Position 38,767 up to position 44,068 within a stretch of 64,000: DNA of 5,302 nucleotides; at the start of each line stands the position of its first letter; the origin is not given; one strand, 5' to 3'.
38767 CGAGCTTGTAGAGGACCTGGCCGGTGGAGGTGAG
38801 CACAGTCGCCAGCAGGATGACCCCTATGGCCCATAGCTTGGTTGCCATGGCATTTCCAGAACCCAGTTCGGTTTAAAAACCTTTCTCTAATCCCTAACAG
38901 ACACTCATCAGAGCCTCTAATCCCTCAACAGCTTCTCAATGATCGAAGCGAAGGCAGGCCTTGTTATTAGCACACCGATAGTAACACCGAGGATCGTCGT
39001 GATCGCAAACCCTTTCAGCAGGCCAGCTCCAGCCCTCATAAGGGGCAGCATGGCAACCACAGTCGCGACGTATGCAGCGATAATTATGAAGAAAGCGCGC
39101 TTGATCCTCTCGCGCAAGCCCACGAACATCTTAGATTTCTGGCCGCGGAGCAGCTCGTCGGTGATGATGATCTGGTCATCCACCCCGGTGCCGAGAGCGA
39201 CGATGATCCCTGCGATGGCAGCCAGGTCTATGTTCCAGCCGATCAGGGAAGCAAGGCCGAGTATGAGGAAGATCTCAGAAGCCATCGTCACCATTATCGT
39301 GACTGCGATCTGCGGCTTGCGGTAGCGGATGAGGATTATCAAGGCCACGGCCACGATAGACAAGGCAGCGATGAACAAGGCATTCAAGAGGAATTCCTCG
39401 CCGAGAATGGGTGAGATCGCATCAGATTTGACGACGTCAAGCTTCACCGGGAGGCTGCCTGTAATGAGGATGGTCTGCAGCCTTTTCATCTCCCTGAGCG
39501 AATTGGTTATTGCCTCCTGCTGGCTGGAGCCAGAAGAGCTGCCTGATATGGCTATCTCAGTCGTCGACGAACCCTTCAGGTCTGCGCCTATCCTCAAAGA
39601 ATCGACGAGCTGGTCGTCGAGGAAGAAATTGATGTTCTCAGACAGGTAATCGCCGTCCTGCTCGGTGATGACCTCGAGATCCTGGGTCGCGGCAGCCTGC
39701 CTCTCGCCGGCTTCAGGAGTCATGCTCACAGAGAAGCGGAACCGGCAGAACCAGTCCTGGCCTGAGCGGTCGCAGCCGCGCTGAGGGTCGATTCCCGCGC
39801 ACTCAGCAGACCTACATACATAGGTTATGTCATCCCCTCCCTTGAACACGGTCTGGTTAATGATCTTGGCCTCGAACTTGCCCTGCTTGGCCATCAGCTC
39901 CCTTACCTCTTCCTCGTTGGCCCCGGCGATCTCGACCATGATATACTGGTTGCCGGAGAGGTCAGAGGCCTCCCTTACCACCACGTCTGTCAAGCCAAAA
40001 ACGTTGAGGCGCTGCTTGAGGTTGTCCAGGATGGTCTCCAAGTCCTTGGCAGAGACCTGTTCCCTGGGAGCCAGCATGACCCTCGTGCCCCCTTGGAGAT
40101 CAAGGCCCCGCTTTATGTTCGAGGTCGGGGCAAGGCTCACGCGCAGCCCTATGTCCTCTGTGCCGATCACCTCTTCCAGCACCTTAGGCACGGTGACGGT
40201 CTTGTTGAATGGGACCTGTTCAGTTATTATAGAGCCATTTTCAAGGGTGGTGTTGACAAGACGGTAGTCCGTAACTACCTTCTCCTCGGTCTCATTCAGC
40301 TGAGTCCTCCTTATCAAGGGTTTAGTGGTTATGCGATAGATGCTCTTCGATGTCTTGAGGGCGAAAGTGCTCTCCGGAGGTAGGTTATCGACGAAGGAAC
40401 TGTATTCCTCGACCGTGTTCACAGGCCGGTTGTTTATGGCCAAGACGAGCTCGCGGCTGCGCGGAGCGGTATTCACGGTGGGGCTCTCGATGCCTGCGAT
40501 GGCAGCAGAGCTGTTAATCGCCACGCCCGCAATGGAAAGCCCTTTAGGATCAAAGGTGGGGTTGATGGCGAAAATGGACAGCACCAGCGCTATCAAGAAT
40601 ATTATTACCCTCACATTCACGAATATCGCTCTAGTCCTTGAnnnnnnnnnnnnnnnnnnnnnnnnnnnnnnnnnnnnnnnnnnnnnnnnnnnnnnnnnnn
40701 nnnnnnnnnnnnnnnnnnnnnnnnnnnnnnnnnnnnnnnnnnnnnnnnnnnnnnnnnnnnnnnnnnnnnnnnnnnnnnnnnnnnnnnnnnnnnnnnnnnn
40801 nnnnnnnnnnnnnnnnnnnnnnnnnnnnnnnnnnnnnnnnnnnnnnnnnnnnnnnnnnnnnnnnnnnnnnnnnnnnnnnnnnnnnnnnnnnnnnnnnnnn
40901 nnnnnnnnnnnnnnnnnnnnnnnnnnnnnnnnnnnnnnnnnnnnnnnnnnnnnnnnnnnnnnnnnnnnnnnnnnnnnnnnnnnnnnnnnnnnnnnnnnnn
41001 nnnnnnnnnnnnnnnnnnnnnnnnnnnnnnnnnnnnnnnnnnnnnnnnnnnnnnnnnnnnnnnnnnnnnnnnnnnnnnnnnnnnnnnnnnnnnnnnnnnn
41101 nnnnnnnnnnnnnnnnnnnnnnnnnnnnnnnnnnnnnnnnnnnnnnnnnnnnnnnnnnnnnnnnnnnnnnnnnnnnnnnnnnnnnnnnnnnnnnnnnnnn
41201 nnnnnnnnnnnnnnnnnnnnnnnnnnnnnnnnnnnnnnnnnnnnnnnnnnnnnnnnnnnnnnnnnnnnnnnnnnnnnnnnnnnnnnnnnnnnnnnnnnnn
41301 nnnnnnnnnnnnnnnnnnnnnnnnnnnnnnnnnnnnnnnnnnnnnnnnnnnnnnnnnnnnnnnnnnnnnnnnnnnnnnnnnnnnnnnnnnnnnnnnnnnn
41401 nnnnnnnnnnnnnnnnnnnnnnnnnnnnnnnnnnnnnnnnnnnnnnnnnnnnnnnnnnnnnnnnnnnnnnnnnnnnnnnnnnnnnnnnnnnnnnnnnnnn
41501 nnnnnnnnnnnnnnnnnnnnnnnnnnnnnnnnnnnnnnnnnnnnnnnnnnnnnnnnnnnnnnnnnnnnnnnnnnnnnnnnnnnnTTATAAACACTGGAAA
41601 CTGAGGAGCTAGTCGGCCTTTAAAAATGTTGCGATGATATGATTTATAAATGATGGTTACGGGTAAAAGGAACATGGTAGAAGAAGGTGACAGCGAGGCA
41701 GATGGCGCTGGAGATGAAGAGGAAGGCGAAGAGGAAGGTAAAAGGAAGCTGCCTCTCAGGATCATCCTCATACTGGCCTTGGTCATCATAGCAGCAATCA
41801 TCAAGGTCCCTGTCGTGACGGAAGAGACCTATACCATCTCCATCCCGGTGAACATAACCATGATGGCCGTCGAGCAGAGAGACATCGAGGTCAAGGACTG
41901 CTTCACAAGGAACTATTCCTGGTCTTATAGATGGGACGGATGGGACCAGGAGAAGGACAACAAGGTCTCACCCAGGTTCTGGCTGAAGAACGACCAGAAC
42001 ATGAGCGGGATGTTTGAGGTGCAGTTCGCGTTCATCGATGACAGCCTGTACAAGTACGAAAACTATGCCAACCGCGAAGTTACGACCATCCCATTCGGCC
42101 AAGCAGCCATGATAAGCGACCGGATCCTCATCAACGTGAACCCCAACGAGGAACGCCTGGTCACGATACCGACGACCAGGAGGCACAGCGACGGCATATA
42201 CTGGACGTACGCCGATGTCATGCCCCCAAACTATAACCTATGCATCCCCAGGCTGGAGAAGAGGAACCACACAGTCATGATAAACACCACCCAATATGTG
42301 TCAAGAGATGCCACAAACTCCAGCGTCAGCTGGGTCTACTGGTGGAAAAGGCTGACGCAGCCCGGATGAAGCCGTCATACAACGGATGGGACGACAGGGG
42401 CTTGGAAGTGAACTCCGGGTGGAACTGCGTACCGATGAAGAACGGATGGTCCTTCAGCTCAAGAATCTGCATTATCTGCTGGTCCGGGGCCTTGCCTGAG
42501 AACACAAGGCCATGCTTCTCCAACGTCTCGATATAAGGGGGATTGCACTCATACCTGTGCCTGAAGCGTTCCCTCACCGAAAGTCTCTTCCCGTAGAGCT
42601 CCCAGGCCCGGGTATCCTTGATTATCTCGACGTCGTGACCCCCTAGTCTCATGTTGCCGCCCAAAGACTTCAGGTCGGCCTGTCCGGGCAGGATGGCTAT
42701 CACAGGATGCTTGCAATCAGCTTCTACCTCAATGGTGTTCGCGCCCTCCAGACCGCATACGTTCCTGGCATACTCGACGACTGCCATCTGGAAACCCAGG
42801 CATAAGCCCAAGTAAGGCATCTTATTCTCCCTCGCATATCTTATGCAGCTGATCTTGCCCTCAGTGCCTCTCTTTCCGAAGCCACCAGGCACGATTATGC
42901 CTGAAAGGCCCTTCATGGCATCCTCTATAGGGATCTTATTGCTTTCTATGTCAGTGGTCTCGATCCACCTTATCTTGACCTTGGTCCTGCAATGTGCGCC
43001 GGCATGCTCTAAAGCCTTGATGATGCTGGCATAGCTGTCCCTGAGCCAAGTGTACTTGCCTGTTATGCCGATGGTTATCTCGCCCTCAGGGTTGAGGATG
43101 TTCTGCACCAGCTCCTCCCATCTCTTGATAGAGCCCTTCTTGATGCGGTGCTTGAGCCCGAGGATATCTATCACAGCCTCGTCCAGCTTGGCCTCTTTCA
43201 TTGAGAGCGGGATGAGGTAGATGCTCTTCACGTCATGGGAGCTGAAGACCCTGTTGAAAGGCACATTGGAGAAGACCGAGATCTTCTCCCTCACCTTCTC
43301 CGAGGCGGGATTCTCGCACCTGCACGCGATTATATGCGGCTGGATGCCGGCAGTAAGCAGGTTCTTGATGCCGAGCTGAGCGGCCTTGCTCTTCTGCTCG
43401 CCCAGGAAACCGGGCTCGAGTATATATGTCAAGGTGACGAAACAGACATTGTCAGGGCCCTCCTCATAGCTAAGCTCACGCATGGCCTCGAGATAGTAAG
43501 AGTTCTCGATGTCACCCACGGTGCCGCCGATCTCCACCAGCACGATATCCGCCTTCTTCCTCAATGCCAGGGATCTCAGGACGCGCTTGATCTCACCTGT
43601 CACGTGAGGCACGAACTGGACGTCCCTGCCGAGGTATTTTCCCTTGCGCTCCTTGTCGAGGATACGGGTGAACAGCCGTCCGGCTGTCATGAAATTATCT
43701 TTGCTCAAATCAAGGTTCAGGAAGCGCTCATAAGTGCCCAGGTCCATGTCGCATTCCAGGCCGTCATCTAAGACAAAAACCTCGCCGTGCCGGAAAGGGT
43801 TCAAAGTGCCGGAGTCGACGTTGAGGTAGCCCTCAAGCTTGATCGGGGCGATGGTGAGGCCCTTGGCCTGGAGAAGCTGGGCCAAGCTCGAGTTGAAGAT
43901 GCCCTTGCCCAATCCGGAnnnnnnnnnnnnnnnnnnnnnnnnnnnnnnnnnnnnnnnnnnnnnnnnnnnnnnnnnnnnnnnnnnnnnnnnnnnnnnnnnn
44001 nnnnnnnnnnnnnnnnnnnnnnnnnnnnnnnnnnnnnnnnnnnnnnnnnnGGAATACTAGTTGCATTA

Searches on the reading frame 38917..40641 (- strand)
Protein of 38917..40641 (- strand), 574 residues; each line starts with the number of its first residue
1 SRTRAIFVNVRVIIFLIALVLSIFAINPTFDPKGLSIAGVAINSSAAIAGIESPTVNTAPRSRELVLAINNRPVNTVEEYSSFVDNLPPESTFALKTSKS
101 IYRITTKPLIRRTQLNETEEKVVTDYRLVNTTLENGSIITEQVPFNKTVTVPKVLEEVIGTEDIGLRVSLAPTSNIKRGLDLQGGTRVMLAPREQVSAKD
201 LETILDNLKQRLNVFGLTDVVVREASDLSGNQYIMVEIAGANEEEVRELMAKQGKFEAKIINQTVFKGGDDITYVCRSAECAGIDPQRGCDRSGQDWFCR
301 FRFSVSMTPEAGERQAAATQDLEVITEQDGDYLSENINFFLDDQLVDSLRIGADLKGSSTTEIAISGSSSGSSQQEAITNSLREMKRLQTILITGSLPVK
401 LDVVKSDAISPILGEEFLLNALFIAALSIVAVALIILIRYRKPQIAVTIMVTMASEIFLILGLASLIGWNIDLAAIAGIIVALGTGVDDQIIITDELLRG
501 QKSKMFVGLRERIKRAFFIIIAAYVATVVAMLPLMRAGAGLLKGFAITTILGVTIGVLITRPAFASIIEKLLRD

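Call 62: search_protein_families(library=pfam, proteins=[window:38917-40641:-], max_evalue=0.0001)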
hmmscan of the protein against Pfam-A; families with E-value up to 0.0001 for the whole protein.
window:38917-40641:- (574 aa): 1 family
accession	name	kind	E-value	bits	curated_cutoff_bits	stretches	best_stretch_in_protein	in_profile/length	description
PF02355.23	SecD_SecF_C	-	1.5e-17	64.1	20.5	1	401-558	13-173/189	Protein export membrane protein SecD/SecF, C-terminal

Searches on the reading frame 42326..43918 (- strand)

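Call 62: search_protein_families(library=pfam, proteins=[window:42326-43918:-], max_evalue=0.0001)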
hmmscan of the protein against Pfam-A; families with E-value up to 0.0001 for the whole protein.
window:42326-43918:- (530 aa): 3 families
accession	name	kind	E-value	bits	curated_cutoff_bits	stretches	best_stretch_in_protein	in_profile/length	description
PF06418.20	CTP_synth_N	-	2.3e-95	319.4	26.1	1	1-255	11-265/265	CTP synthase N-terminus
PF00117.34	GATase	-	5.6e-39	134.2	22.8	1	292-519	2-189/190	Glutamine amidotransferase class-I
PF07722.19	Peptidase_C26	-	7.6e-05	23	20.5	0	356-502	95-219/219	Peptidase C26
